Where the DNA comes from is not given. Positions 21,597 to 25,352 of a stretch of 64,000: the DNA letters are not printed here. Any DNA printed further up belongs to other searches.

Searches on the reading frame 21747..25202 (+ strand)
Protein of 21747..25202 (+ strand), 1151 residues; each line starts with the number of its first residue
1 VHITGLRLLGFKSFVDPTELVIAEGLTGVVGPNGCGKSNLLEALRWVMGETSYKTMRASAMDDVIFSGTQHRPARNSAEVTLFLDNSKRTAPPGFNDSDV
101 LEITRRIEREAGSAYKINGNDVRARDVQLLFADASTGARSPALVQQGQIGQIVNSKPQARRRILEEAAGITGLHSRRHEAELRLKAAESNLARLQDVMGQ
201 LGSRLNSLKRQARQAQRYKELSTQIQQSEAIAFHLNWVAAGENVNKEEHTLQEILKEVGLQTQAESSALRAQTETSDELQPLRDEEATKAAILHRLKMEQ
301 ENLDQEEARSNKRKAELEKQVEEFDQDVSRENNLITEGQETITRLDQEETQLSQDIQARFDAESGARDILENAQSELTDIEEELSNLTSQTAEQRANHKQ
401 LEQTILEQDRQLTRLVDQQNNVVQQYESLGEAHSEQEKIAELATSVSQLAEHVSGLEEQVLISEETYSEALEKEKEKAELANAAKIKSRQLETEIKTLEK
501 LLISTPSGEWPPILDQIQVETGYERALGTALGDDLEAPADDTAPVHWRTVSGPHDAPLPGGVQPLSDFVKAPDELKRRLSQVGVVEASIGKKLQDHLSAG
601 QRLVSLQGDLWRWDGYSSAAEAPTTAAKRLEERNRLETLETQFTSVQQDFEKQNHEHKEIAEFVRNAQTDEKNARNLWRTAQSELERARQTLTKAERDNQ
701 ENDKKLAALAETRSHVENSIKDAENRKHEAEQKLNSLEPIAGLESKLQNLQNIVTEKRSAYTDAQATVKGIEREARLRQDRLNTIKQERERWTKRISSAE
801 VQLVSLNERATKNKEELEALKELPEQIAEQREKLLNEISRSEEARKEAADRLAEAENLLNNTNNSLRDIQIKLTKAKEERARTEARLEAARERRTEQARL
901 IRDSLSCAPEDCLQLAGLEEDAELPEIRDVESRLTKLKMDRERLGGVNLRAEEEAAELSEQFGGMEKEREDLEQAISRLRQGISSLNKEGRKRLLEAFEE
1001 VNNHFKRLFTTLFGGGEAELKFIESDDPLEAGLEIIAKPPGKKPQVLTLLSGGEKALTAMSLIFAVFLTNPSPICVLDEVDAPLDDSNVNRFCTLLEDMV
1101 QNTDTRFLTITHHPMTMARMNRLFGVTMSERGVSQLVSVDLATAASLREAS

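Call 14: search_protein_families(library=ncbifam, proteins=[window:21747-25202:+], max_evalue=0.00001)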
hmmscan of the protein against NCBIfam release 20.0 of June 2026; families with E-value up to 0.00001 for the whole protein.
window:21747-25202:+ (1151 aa): 13 families
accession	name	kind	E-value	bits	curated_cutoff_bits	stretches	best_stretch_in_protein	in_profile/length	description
TIGR02168.1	SMC_prok_B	equivalog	2.6e-255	850.2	567.35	1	3-1141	2-1181/1181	chromosome segregation protein SMC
TIGR02169.1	SMC_prok_A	equivalog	7.5e-125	418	729.4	2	600-1141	639-1165/1165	chromosome segregation protein SMC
NF045487.1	ASRP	equivalog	4.8e-29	101.4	300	2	16-500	6-429/593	archaea-specific SMC-related protein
NF045780.1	TrlF_fam_ATP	equivalog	5.9e-17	61.7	350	2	14-494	299-751/944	TrlF family AAA-like ATPase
NF041035.1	Rad50_Halo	equivalog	2e-11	43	1000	1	1-226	1-216/883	DNA double-strand break repair ATPase Rad50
NF002572.0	PRK02224.1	equivalog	1.1e-10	40.5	1087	1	1-166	1-157/888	DNA double-strand break repair ATPase Rad50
NF003034.1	PRK03918.1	equivalog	8.9e-08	30.6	700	0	748-982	189-434/878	DNA double-strand break repair ATPase Rad50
NF007601.2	PRK10247.1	equivalog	4.7e-07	29.5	292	0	1045-1121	127-199/204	iron efflux ABC transporter ATP-binding subunit FetA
TIGR01978.1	sufC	equivalog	8.1e-07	28.7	212.8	0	1050-1117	145-207/243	Fe-S cluster assembly ATPase SufC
TIGR00611.2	recf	equivalog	1.2e-06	28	172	0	6-60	4-57/339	DNA replication/repair protein RecF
NF040873.1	AztA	equivalog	1.7e-06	27.7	220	0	24-52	18-46/191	zinc ABC transporter ATP-binding protein AztA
TIGR04521.1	ECF_ATPase_2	equivalog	2.9e-06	26.6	330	0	1050-1119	145-210/279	energy-coupling factor transporter ATPase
TIGR02211.1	LolD_lipo_ex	equivalog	7.2e-06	25.7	307.75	0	1049-1125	141-213/221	lipoprotein-releasing ABC transporter ATP-binding protein LolD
